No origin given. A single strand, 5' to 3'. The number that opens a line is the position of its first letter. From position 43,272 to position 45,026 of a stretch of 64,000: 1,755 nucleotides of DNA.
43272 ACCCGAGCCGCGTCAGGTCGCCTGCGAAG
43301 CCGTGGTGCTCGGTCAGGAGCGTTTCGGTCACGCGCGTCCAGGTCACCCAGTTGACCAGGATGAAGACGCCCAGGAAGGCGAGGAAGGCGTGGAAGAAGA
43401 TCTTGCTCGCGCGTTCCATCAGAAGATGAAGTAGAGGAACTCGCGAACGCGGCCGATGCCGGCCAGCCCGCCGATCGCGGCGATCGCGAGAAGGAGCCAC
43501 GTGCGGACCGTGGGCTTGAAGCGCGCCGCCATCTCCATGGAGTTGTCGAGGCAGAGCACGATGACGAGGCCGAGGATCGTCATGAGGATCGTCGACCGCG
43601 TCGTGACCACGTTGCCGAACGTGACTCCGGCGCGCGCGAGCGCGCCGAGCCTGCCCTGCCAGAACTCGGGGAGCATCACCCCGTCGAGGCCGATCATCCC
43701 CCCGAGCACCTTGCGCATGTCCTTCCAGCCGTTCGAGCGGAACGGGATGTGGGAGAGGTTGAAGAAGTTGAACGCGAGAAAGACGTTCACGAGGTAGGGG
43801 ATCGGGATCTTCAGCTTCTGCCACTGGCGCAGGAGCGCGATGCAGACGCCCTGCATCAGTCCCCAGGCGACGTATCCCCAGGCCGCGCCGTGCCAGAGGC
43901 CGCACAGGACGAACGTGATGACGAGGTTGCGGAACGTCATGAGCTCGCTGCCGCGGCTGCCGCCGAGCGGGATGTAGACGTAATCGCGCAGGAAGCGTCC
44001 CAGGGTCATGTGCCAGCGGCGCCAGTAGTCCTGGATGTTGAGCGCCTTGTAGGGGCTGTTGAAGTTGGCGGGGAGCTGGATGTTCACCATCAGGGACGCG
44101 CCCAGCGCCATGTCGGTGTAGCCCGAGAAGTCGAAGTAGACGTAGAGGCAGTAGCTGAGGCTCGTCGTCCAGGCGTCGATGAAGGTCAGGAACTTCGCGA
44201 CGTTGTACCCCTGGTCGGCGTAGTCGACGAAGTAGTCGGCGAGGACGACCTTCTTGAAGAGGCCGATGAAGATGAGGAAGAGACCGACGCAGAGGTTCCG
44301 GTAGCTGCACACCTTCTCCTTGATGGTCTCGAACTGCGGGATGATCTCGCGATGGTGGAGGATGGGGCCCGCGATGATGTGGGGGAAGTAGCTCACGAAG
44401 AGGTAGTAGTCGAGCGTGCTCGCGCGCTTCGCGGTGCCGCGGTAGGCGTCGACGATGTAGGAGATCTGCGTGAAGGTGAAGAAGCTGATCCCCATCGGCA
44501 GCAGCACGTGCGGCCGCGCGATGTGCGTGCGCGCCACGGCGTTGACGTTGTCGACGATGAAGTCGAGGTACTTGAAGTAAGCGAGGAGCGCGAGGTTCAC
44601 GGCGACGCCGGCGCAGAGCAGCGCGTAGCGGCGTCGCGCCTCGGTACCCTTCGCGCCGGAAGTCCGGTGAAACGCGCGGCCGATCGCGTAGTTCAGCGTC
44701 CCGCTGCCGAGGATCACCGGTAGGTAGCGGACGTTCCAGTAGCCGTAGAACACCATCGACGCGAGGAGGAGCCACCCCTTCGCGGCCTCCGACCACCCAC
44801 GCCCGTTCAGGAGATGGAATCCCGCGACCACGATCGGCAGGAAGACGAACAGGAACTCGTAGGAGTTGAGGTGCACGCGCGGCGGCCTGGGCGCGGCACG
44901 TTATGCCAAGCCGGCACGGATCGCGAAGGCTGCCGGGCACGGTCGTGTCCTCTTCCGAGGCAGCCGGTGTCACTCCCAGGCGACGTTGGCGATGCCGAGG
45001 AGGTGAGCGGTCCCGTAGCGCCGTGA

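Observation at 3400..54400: At least 20 genes are broken by single-base indels at G/C homopolymers, clustered in patches while long neighbouring genes are perfect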

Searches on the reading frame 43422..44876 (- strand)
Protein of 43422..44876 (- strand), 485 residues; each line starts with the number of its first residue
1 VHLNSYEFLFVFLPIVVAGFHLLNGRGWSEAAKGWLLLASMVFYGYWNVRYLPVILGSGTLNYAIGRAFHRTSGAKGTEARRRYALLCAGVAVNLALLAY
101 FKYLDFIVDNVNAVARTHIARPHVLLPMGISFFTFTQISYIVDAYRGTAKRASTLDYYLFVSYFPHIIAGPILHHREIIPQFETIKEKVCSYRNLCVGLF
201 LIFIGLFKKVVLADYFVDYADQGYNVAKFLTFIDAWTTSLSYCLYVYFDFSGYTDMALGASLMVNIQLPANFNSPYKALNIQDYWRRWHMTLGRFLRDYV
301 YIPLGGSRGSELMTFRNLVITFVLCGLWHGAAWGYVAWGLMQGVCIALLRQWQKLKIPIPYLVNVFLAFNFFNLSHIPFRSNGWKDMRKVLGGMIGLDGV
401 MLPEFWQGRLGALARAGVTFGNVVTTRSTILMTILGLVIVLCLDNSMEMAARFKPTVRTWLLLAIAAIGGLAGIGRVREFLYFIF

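Call 7: find_related_loci(query=window:43422-44876:-, collection=genome_contigs, flank=10000)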
Query window:43422-44876:- (485 aa) in genome_contigs; peptide patterns used: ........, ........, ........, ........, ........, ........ (x = any residue, [..] = any of these).
271 stretches matched a pattern; 215 encode a relative of the query (tblastn E <= 1e-3); the best 80 are kept; 80 distinct loci.
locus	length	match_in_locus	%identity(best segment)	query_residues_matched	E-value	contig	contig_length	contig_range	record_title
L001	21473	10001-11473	41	1-485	3e-119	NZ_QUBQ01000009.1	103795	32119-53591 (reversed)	Paenibacillus paeoniae strain M4BSY-1 Scaffold9, whole genome shotgun sequence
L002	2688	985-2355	40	4-485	3e-109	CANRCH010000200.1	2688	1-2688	MAG: uncultured Aliarcobacter sp. isolate Lapin-028__bin12 genome assembly, contig: Lapin-028__NODE_39023_length_2688_co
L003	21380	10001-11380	39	1-485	7e-104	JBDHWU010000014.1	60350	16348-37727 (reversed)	MAG: Aliarcobacter sp. isolate AS-MESO-OLR.219 NODE_1233_length_60350_cov_17.943059, whole genome shotgun sequence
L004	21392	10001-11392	38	1-485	1e-103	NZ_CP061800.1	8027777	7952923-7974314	Desulfonema magnum strain 4be13 chromosome, complete genome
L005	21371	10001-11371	39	4-485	9e-103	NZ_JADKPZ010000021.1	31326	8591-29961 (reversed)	Arcobacter vandammei strain R-73987 IQC44_21, whole genome shotgun sequence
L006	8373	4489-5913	37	1-485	2e-101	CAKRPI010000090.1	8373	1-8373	MAG: uncultured Lachnospiraceae bacterium isolate REFINED_METABAT215_TOP10_CONTIGS_1500_ASSEMBLY_K77_MERGED__Hadza_MoBio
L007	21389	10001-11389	42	1-456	1e-101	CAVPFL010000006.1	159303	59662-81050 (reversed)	MAG: uncultured Alphaproteobacteria bacterium isolate MFD10071.bin.1.145 genome assembly, contig: contig_35990, whole ge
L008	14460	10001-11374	39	3-485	6e-101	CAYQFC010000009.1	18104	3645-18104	MAG TPA_asm: uncultured Aliarcobacter sp. isolate binchicken_co79_357 genome assembly, contig: NODE_3765_length_18104_co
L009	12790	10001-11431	38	1-485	2e-100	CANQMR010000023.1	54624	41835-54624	MAG: uncultured Lachnospiraceae bacterium isolate Lapin-012__bin90 genome assembly, contig: Lapin-012__NODE_1103_length_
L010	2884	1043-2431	42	1-456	2e-103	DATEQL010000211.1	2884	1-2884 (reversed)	MAG TPA_asm: Stellaceae bacterium isolate SMAG_U9046 k141_1159705, whole genome shotgun sequence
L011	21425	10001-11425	39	1-485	4e-100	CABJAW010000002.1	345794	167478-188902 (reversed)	Lachnospiraceae bacterium isolate MGYG-HGUT-00137 genome assembly, contig: .21673_4_12.2, whole genome shotgun sequence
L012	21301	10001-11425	38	1-485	7e-100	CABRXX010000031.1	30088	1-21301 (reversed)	MAG TPA_asm: uncultured Lachnospiraceae bacterium isolate MGYG-HGUT-02025 genome assembly, contig: GUT_GENOME122014_31,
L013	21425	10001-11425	39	1-485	3e-99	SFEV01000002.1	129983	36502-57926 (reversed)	MAG: Lachnospiraceae bacterium isolate W0P33.039 Contig9, whole genome shotgun sequence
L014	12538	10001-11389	36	1-485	1e-98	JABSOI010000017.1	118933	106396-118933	MAG: Alteromonadaceae bacterium isolate DT_4 DT-Alteromonadaceae-1_scaffold_18, whole genome shotgun sequence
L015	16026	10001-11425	38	1-485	3e-98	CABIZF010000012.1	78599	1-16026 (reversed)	Lachnospiraceae bacterium isolate MGYG-HGUT-00092 genome assembly, contig: .20287_6_63.12, whole genome shotgun sequence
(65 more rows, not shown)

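Call 8: find_encoding_contigs(protein=window:43422-44876:-, flank=10000, max_places=6)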
Protein seq(485 aa) (485 aa): no gene with exactly this product is on record in the collection.
